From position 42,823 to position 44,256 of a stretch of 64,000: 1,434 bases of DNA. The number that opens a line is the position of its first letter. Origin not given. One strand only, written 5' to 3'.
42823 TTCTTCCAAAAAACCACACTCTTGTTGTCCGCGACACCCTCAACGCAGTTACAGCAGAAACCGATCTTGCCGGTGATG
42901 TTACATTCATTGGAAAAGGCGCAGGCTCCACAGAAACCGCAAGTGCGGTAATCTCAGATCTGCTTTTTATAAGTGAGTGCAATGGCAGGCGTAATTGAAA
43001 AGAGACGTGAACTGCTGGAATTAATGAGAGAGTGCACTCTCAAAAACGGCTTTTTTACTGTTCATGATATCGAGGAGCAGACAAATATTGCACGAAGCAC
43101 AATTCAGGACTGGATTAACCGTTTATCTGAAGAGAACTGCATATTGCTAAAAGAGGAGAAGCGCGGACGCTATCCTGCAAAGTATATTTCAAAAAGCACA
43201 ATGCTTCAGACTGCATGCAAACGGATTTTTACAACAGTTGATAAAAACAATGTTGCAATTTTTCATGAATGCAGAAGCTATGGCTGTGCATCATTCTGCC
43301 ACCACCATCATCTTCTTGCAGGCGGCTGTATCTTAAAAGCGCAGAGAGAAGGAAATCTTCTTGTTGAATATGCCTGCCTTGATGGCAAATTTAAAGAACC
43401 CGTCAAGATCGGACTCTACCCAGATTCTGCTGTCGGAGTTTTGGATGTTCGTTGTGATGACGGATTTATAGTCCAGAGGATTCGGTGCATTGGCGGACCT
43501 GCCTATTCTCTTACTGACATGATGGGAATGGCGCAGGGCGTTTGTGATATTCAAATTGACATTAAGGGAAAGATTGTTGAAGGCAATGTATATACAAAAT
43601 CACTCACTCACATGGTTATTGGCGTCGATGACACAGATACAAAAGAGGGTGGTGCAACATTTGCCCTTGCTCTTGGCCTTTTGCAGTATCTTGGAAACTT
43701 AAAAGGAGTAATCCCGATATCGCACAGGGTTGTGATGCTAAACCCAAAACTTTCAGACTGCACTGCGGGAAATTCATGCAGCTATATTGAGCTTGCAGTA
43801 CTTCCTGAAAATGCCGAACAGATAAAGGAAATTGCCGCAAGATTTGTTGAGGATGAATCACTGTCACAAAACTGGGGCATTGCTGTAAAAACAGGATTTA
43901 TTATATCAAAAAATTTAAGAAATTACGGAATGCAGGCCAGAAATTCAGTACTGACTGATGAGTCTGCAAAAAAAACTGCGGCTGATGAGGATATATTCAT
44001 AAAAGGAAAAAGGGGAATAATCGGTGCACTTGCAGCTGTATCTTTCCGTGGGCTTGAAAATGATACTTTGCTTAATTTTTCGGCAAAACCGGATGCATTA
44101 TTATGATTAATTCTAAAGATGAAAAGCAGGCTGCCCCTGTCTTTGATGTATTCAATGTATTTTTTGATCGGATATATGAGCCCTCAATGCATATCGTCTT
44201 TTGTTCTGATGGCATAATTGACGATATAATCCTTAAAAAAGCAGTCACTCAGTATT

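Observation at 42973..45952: wHTH + Cys/His domain + TiaS-kinase-domain-like protein translationally coupled to a stand-alone condensation-type enzyme (and a HEAT protein), inside the ACT-hom operon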

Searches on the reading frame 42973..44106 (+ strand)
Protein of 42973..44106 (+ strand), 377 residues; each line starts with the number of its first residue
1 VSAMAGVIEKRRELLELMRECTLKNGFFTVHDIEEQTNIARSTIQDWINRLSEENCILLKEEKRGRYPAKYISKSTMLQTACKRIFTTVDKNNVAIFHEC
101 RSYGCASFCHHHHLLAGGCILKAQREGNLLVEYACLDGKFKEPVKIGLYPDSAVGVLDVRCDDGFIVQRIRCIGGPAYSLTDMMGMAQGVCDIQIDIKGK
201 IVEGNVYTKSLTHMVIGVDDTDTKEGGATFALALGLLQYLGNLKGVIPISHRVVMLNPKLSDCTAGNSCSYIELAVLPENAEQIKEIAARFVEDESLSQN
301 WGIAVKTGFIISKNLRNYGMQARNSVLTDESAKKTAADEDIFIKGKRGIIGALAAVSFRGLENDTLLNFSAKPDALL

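Call 3: search_protein_families(library=pfam, proteins=[window:42973-44106:+], max_evalue=0.1)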
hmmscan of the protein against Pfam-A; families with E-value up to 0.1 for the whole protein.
window:42973-44106:+ (377 aa): 8 families
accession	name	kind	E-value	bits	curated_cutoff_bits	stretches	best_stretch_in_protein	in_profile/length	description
PF22641.2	TiaS_TCKD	-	3.2e-08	34.2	27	1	215-273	1-58/156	TiaS TCKD domain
PF13551.12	HTH_29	-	0.00088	19.8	28.1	1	35-73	20-59/64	Winged helix-turn helix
PF21984.2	DnaD_N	-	0.0014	19.2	27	1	14-64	22-72/101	DnaD N-terminal domain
PF01978.25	TrmB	-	0.0017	18.6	25.6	1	23-69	18-64/68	Sugar-specific transcriptional regulator TrmB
PF13518.12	HTH_28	-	0.021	15.3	25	1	25-65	11-50/52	Helix-turn-helix domain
PF08279.18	HTH_11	-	0.055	13.8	25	0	24-65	12-53/55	HTH domain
PF08280.17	HTH_Mga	-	0.064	13.7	23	0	15-52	8-44/59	M protein trans-acting positive regulator (MGA) HTH domain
PF23125.1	Xre-MbcA-ParS_M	-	0.09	13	27.8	0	32-67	6-40/51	Antitoxin Xre/MbcA/ParS-like, middle domain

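Call 4: search_protein_families(library=ncbifam, proteins=[window:42973-44106:+], max_evalue=0.1)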
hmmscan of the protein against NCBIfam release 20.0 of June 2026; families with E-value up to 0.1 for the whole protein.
window:42973-44106:+ (377 aa): 6 families
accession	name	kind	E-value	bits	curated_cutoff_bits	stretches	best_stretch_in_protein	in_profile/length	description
TIGR03280.1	methan_mark_11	hypoth_equivalog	1.8e-34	119.2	255.8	1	83-360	3-284/292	methanogenesis marker protein 11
NF040849.1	tRNAmod_TiaS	equivalog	3.5e-12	45.6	600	1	214-358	3-152/422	tRNA(Ile2) 2-agmatinylcytidine synthetase TiaS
NF033789.1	repress_SdpR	subfamily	0.016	15.1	100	0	10-82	9-73/79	autorepressor SdpR family transcription factor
NF033545.0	transpos_IS630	equivalog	0.016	14.7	100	1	29-74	14-59/299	IS630 family transposase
NF040642.1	sulf_sens_BigR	equivalog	0.063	13.4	155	0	16-86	22-92/95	sulfite-sensing transcriptional repressor BigR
NF053606.1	Sta1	subfamily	0.072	13.2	80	0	23-84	30-92/100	Sta1 family transcriptional regulator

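Call 5: find_homologous_proteins(query=window:42973-44106:+)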
Query window:42973-44106:+ (377 aa): 846 proteins with E <= 0.001 among 8000 candidates; the best 120 are listed.
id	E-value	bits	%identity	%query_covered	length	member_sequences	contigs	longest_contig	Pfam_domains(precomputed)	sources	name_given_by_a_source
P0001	1.1e-247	839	99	99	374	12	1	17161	PF22641.3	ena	-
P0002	2.9e-185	633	77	97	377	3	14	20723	PF22641.3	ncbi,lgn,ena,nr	ncbi:MAG: sugar-specific transcriptional regulator TrmB [Methanomicrobium sp.]|nr:sugar-specific tra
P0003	3.9e-179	613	73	97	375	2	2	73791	PF22641.3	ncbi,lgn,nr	ncbi:MAG: sugar-specific transcriptional regulator TrmB [Methanomicrobiaceae archaeon]|nr:sugar-spec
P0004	2.3e-162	558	66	98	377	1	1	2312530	PF22641.3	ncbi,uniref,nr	ncbi:sugar-specific transcriptional regulator TrmB [Methanoplanus sp. FWC-SCC4]|uniref:Sugar-specifi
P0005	3.4e-162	558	67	97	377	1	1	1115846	PF22641.3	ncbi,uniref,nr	ncbi:hypothetical protein J2128_000561 [Methanomicrobium sp. W14]|uniref:sugar-specific transcriptio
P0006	5.8e-151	521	63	97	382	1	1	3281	PF22641.3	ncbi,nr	ncbi:MAG: sugar-specific transcriptional regulator TrmB [Methanomicrobium sp.]|nr:sugar-specific tra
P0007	7.2e-148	510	63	98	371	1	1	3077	PF22641.3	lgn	-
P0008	1.9e-147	509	59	97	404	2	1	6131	PF22641.3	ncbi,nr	ncbi:MAG: sugar-specific transcriptional regulator TrmB [Methanomicrobium sp.]|nr:sugar-specific tra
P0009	5.4e-147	508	63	98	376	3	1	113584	-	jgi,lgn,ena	-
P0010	1.7e-146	506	63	97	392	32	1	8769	PF22641.3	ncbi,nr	ncbi:MAG: sugar-specific transcriptional regulator TrmB [Methanomicrobium sp.]|nr:sugar-specific tra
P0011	7.8e-146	504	62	98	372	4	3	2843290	PF22641.3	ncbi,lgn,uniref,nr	ncbi:conserved hypothetical protein [Methanolacinia petrolearia DSM 11571]|uniref:TiaS-like TCKD dom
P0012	2.8e-145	502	62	98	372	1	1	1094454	PF22641.3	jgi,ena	-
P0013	4.4e-145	501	61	97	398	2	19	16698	PF22641.3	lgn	-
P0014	5.6e-145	501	61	97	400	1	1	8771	PF22641.3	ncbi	-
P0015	9.2e-145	500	61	97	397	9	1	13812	PF22641.3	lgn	-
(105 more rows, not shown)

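Call 9: find_related_loci(query=A1, collection=genome_contigs, flank=8000)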
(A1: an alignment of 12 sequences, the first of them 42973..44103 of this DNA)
Query A1 (377 aa) in genome_contigs; peptide patterns used: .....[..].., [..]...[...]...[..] (x = any residue, [..] = any of these).
360 stretches matched a pattern; 318 encode a relative of the query (tblastn E <= 1e-3); the best 80 are kept; 80 distinct loci.
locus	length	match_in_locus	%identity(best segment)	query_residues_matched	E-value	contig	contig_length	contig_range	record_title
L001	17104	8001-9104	73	2-368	0e+0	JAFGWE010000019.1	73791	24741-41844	MAG: Methanomicrobiaceae archaeon isolate ZodW_Metabat.227 k87_6428932, whole genome shotgun sequence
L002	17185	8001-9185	60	4-367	4e-156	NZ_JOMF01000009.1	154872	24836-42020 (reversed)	Methanomicrobium mobile BP T502DRAFT_scaffold00006.6_C, whole genome shotgun sequence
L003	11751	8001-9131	63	4-367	6e-156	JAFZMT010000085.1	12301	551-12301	MAG: Methanomicrobium sp. isolate RGIG7908 Water_buffalos_Reticulum.Co__c1625283, whole genome shotgun sequence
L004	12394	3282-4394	61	2-372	5e-151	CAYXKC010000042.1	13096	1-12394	MAG TPA_asm: uncultured Methanomicrobiaceae archaeon isolate binchicken_co42_188 genome assembly, contig: NODE_7252_leng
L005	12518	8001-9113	61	2-371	2e-149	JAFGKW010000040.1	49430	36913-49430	MAG: Methanomicrobiaceae archaeon isolate Zod_Metabat.358 k87_7179280, whole genome shotgun sequence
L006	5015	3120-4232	60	2-371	2e-150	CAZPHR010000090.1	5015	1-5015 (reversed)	MAG TPA_asm: uncultured Methanomicrobiaceae archaeon isolate binchicken_co42_33 genome assembly, contig: NODE_33332_leng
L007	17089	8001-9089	61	3-368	9e-148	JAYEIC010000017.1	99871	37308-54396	MAG: Methanobacteriota archaeon isolate MAG201 MAG201_17, whole genome shotgun sequence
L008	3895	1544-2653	58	3-375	3e-148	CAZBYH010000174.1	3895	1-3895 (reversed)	MAG TPA_asm: uncultured Methanoculleus sp. isolate binchicken_co88_693 genome assembly, contig: NODE_43688_length_3895_c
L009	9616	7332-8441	58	3-375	4e-144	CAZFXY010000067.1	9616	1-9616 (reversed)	MAG TPA_asm: uncultured Methanoculleus sp. isolate binchicken_co139_268 genome assembly, contig: NODE_16367_length_9616_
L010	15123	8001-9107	58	4-375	2e-143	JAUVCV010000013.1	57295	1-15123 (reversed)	MAG: Methanogenium sp. isolate CSMAG_280 CSMAG_280_k141_1969895_length_57295_cov_9.5691, whole genome shotgun sequence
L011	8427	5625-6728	58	3-373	5e-143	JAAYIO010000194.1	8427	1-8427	MAG: Methanomicrobiales archaeon isolate AS10tlH2TH_125 259202_AS10, whole genome shotgun sequence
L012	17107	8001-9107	58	4-375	1e-141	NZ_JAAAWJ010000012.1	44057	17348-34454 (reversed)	Methanogenium sp. MK-MG MKMG_12, whole genome shotgun sequence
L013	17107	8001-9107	58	4-375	2e-140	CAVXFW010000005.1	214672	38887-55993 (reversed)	MAG: uncultured Methanomicrobiaceae archaeon isolate MFD02416.bin.2.146 genome assembly, contig: contig_11936, whole gen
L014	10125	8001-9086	57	4-368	7e-140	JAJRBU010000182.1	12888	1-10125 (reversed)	MAG: Methanoregulaceae archaeon isolate OWC_0046 OWC_0046_k121_52789, whole genome shotgun sequence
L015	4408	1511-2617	57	3-374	1e-142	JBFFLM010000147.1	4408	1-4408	MAG: Methanogenium sp. isolate Mix_mud18.2022.04.18 k141_1835307_length_4408_cov_7.0000, whole genome shotgun sequence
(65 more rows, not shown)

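Call 21: search_protein_representatives(protein=window:42973-44103:+)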
Query: 377 residues. Proteins with E-value up to 0.001 (for the whole library): 144; up to 1e-10: 63; up to 1e-30: 20. The best 144 are listed.
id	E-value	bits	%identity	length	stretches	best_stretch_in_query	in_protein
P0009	1.7e-147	507.5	64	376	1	4-370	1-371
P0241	1.3e-90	320.4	45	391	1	5-370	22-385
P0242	1.6e-87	310.2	43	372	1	5-366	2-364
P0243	1.9e-72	260.6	53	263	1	126-368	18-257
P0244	1.2e-67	244.8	39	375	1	5-371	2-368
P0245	8.7e-59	215.7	39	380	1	16-364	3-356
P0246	8.3e-58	212.5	35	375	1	4-368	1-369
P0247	2.1e-57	211.1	58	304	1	142-309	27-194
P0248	2.9e-56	207.4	38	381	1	5-357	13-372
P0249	1.9e-50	188.2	34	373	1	1-364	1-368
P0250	1.3e-49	185.5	35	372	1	6-358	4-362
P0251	3.2e-48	180.9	50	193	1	183-368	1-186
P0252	2.1e-47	178.2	57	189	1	140-286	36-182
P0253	2.6e-43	164.8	55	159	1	4-157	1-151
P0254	4.3e-42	160.7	46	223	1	18-194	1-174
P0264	1.2e-24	103.3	33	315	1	81-357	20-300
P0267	6.8e-21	91.0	30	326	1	71-359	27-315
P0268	2.0e-19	86.2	28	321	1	100-359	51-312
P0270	2.2e-18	82.7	30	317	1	75-358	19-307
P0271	2.3e-17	79.4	28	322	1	82-357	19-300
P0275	2.8e-15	72.5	32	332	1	81-359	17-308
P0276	2.9e-15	72.5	30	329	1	90-364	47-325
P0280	3.9e-14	68.8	28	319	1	94-358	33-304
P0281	7.5e-14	67.8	27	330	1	92-360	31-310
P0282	8.5e-14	67.7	29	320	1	94-357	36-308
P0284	2.6e-13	66.1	28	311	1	90-361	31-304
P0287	3.8e-13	65.5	30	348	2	202-359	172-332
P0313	8.2e-09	51.3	30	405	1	208-358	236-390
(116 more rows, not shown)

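Call 22: list_cluster_members(proteins=[P0241, P0242, P0244, P0245, P0246, P0248, P0249, P0250, P0264, P0267])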
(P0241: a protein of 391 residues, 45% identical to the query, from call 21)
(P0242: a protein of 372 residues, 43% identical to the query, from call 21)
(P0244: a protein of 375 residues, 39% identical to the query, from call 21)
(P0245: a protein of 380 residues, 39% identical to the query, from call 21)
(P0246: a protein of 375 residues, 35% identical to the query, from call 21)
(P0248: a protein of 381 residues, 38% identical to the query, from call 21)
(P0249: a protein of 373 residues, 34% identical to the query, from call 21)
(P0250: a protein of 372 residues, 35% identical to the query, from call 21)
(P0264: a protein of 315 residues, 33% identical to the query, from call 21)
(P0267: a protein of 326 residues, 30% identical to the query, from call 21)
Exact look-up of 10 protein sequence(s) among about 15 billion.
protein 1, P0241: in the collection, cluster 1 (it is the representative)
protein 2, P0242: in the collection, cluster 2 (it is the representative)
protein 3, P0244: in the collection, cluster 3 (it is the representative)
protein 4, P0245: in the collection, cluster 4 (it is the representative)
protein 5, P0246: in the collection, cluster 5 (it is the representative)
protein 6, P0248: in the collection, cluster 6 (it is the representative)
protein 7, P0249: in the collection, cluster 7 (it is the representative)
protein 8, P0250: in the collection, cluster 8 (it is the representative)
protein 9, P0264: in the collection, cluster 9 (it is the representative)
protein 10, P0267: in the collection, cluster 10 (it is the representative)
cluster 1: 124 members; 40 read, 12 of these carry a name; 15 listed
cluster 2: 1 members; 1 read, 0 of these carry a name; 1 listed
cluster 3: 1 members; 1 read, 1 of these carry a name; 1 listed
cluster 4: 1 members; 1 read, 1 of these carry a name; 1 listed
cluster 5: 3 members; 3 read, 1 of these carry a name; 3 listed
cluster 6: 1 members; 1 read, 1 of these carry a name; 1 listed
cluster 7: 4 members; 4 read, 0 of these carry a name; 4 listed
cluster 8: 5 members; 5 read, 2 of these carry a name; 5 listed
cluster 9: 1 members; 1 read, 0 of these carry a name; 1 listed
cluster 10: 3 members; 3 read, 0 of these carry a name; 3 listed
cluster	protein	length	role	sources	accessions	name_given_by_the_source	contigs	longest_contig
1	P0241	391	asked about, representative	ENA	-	-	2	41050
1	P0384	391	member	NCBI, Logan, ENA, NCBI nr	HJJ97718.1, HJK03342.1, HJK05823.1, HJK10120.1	MAG TPA: sugar-specific transcriptional regulator TrmB [Methanocorpusculum sp.] | sugar-specific transcriptional regulator TrmB [Methanocorpusculum sp.]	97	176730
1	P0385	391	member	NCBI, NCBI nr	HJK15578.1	MAG TPA: sugar-specific transcriptional regulator TrmB [Methanocorpusculum sp.] | sugar-specific transcriptional regulator TrmB [Methanocorpusculum sp.]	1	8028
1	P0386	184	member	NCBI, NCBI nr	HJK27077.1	MAG TPA: sugar-specific transcriptional regulator TrmB, partial [Methanocorpusculum sp.] | sugar-specific transcriptional regulator TrmB [Methanocorpusculum sp.]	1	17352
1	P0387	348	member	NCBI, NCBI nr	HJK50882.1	MAG TPA: sugar-specific transcriptional regulator TrmB, partial [Methanocorpusculum sp.] | sugar-specific transcriptional regulator TrmB [Methanocorpusculum sp.]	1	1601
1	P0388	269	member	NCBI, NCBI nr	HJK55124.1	MAG TPA: sugar-specific transcriptional regulator TrmB, partial [Methanocorpusculum sp.] | sugar-specific transcriptional regulator TrmB [Methanocorpusculum sp.]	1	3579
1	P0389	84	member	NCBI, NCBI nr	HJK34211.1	MAG TPA: sugar-specific transcriptional regulator TrmB, partial [Methanocorpusculum sp.] | sugar-specific transcriptional regulator TrmB [Methanocorpusculum sp.]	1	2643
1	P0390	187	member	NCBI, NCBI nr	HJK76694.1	MAG TPA: hypothetical protein O0X03_03635, partial [Methanocorpusculum sp.] | hypothetical protein [Methanocorpusculum sp.]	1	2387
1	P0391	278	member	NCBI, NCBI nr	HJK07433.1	MAG TPA: sugar-specific transcriptional regulator TrmB, partial [Methanocorpusculum sp.] | sugar-specific transcriptional regulator TrmB [Methanocorpusculum sp.]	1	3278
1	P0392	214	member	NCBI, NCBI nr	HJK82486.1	MAG TPA: hypothetical protein O0X45_06615, partial [Methanocorpusculum sp.] | hypothetical protein [Methanocorpusculum sp.]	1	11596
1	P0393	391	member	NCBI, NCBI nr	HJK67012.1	MAG TPA: sugar-specific transcriptional regulator TrmB [Methanocorpusculum sp.] | sugar-specific transcriptional regulator TrmB [Methanocorpusculum sp.]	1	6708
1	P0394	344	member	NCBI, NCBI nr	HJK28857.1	MAG TPA: sugar-specific transcriptional regulator TrmB, partial [Methanocorpusculum sp.] | sugar-specific transcriptional regulator TrmB [Methanocorpusculum sp.]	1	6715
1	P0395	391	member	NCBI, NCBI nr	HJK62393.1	MAG TPA: sugar-specific transcriptional regulator TrmB [Methanocorpusculum sp.] | sugar-specific transcriptional regulator TrmB [Methanocorpusculum sp.]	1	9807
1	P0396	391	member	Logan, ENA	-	-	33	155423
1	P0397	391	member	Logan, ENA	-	-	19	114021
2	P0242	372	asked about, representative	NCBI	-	-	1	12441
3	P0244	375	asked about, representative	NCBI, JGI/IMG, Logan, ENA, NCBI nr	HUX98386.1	MAG TPA: hypothetical protein VMV49_02415 [Candidatus Deferrimicrobium sp.] | hypothetical protein [Candidatus Deferrimicrobium sp.]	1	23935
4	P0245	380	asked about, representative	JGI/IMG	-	methanogenesis imperfect marker protein 11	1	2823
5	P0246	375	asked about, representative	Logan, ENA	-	-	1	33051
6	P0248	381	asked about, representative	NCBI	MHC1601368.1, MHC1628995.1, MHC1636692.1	MAG: helix-turn-helix domain-containing protein [Candidatus Nezhaarchaeales archaeon]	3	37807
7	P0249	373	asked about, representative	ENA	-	-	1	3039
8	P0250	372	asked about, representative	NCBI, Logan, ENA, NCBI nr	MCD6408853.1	MAG: hypothetical protein J7L98_00725 [Candidatus Verstraetearchaeota archaeon] | hypothetical protein [Candidatus Verstraetearchaeota archaeon]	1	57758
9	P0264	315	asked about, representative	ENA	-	-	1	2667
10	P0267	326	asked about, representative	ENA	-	-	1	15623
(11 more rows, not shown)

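Call 23: search_protein_families(library=ncbifam, proteins=[P0241, P0244, P0246, P0249, P0264, P0267, P0270, P0275, P0287, P0313], max_evalue=0.001)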
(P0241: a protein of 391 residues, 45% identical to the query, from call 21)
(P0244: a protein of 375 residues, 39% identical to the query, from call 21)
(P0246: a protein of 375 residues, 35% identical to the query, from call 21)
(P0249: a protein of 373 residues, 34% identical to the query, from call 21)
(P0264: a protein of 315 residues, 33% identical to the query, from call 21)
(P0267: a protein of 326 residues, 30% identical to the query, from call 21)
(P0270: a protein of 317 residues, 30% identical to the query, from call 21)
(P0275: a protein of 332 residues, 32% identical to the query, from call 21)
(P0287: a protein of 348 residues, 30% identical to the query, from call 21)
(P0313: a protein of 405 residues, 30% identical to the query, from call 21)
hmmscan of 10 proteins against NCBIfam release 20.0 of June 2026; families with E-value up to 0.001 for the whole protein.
P0241 (391 aa): 2 families
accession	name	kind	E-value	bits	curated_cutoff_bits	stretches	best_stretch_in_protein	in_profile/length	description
TIGR03280.1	methan_mark_11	hypoth_equivalog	7.6e-26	90.9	255.8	1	100-379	3-288/292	methanogenesis marker protein 11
NF040849.1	tRNAmod_TiaS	equivalog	5.1e-09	35.2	600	1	227-372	2-151/422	tRNA(Ile2) 2-agmatinylcytidine synthetase TiaS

P0244 (375 aa): 4 families
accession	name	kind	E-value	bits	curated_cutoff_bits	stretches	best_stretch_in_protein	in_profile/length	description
TIGR03280.1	methan_mark_11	hypoth_equivalog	1.4e-45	155.6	255.8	1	82-359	3-286/292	methanogenesis marker protein 11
NF040849.1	tRNAmod_TiaS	equivalog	1.4e-13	50.3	600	1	211-354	3-151/422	tRNA(Ile2) 2-agmatinylcytidine synthetase TiaS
NF040939.2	trans_reg_lrs14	equivalog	0.00017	21.6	90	1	14-73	26-86/103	Lrs14 family HTH-type transcriptional regulator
NF053606.1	Sta1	subfamily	0.00021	21.3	80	1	15-84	26-93/100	Sta1 family transcriptional regulator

P0246 (375 aa): 2 families
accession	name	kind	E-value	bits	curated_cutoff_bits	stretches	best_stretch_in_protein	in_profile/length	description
TIGR03280.1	methan_mark_11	hypoth_equivalog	3.7e-40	137.9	255.8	1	80-363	3-286/292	methanogenesis marker protein 11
NF040849.1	tRNAmod_TiaS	equivalog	4.9e-21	74.8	600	1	212-359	4-152/422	tRNA(Ile2) 2-agmatinylcytidine synthetase TiaS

P0249 (373 aa): 2 families
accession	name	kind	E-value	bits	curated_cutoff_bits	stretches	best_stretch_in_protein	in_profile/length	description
TIGR03280.1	methan_mark_11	hypoth_equivalog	1.7e-52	178.4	255.8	1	85-370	3-290/292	methanogenesis marker protein 11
NF040849.1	tRNAmod_TiaS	equivalog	2.5e-11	42.8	600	1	215-361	3-151/422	tRNA(Ile2) 2-agmatinylcytidine synthetase TiaS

P0264 (315 aa): 2 families
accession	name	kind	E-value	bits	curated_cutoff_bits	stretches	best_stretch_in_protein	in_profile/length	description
TIGR03280.1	methan_mark_11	hypoth_equivalog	2.7e-133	443.6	255.8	1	20-310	1-291/292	methanogenesis marker protein 11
NF040849.1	tRNAmod_TiaS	equivalog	4.1e-12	45.4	600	1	153-301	2-152/422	tRNA(Ile2) 2-agmatinylcytidine synthetase TiaS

P0267 (326 aa): 2 families
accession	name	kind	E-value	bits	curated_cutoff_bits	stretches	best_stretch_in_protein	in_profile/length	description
TIGR03280.1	methan_mark_11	hypoth_equivalog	6e-106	353.8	255.8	1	30-324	1-292/292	methanogenesis marker protein 11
NF040849.1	tRNAmod_TiaS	equivalog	9.4e-08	31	600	1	166-313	2-151/422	tRNA(Ile2) 2-agmatinylcytidine synthetase TiaS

P0270 (317 aa): 2 families
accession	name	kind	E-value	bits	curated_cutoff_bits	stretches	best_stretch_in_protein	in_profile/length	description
TIGR03280.1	methan_mark_11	hypoth_equivalog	3.3e-95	318.6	255.8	1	26-316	2-291/292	methanogenesis marker protein 11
NF040849.1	tRNAmod_TiaS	equivalog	6.3e-14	51.4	600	1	160-307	3-152/422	tRNA(Ile2) 2-agmatinylcytidine synthetase TiaS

P0275 (332 aa): 2 families
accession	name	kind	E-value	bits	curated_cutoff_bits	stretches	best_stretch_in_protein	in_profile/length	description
TIGR03280.1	methan_mark_11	hypoth_equivalog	3.2e-62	210.3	255.8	1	19-312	3-287/292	methanogenesis marker protein 11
NF040849.1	tRNAmod_TiaS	equivalog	3.5e-11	42.3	600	1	158-306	2-151/422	tRNA(Ile2) 2-agmatinylcytidine synthetase TiaS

P0287 (348 aa): 2 families
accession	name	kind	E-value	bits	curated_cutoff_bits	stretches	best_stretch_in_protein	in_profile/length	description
TIGR03280.1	methan_mark_11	hypoth_equivalog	4.5e-55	186.8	255.8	1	127-338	80-289/292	methanogenesis marker protein 11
NF040849.1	tRNAmod_TiaS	equivalog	5e-17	61.6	600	1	183-331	2-152/422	tRNA(Ile2) 2-agmatinylcytidine synthetase TiaS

P0313 (405 aa): 2 families
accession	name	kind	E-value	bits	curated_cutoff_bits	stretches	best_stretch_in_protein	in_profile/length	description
TIGR03280.1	methan_mark_11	hypoth_equivalog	1.2e-46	159.2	255.8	1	96-391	15-283/292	methanogenesis marker protein 11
NF040849.1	tRNAmod_TiaS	equivalog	7.5e-12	44.5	600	1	241-389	2-151/422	tRNA(Ile2) 2-agmatinylcytidine synthetase TiaS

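Call 24: find_encoding_contigs(protein=P0250, flank=6000, max_places=1)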
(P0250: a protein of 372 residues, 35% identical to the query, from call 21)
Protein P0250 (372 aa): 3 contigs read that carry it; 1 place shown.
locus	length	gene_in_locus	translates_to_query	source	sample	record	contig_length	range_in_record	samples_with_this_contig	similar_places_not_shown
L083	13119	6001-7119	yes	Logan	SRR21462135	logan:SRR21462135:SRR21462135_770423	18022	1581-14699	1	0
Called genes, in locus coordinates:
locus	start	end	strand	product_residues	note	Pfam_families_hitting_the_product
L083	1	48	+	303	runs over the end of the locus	-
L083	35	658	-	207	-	PF13481:AAA_25 (faint), PF13604:AAA_30 (weak)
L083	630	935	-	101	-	-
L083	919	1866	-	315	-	PF10391:DNA_pol_lambd_f (faint), PF14520:HHH_5, PF21999:IMS_HHH_1 (weak), PF00154:RecA_N (weak), PF08423:Rad51, PF13481:AAA_25, PF06745:ATPase (faint)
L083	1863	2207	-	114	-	-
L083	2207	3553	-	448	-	-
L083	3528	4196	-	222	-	-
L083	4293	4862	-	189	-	-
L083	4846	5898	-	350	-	PF02926:THUMP, PF14419:SPOUT_MTase_2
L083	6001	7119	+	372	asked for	PF22641:TiaS_TCKD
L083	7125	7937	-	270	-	PF01978:TrmB, PF11495:TrmB_EBD_N (weak)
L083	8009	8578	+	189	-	PF07998:Peptidase_M54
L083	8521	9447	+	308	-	PF06325:PrmA (weak), PF01564:Spermine_synth (weak), PF13649:Methyltransf_25 (faint), PF05430:Methyltransf_30 (weak)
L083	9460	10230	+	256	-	PF01408:GFO_IDH_MocA (weak), PF02826:2-Hacid_dh_C (weak), PF03446:NAD_binding_2 (weak), PF03807:F420_oxidored, PF02153:PDH_N (weak), PF14748:P5CR_dimer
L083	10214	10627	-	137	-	-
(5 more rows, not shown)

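Call 25: find_encoding_contigs(protein=P0248, flank=6000, max_places=1)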
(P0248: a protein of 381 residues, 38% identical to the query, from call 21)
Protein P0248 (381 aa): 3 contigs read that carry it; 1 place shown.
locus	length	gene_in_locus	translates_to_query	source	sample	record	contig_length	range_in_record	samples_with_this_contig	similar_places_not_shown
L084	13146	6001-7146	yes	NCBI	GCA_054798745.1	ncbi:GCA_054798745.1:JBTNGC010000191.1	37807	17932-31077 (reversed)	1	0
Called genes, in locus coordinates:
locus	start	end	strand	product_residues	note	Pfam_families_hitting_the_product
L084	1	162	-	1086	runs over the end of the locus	PF25596:CPSase_L_D1, PF02222:ATP-grasp, PF02786:CPSase_L_D2, PF02787:CPSase_L_D3, PF25596:CPSase_L_D1, PF02222:ATP-grasp, PF02786:CPSase_L_D2, PF07478:Dala_Dala_lig_C, +7 more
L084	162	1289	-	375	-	PF00988:CPSase_sm_chain, PF00117:GATase, PF07722:Peptidase_C26 (faint)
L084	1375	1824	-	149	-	PF00582:Usp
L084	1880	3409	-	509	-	PF03600:CitMHS, PF03606:DcuC (faint)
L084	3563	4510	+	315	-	PF02007:MtrH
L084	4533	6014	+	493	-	PF09887:DUF2114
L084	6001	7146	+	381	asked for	PF13518:HTH_28 (weak), PF22641:TiaS_TCKD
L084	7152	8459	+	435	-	PF00202:Aminotran_3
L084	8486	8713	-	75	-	PF04210:MtrG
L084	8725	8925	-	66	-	PF09472:MtrF (weak)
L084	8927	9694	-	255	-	PF04208:MtrA, PF09472:MtrF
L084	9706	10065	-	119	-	PF05440:MtrB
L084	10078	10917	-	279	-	PF04211:MtrC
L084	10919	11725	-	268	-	PF04207:MtrD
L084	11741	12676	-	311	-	PF04206:MtrE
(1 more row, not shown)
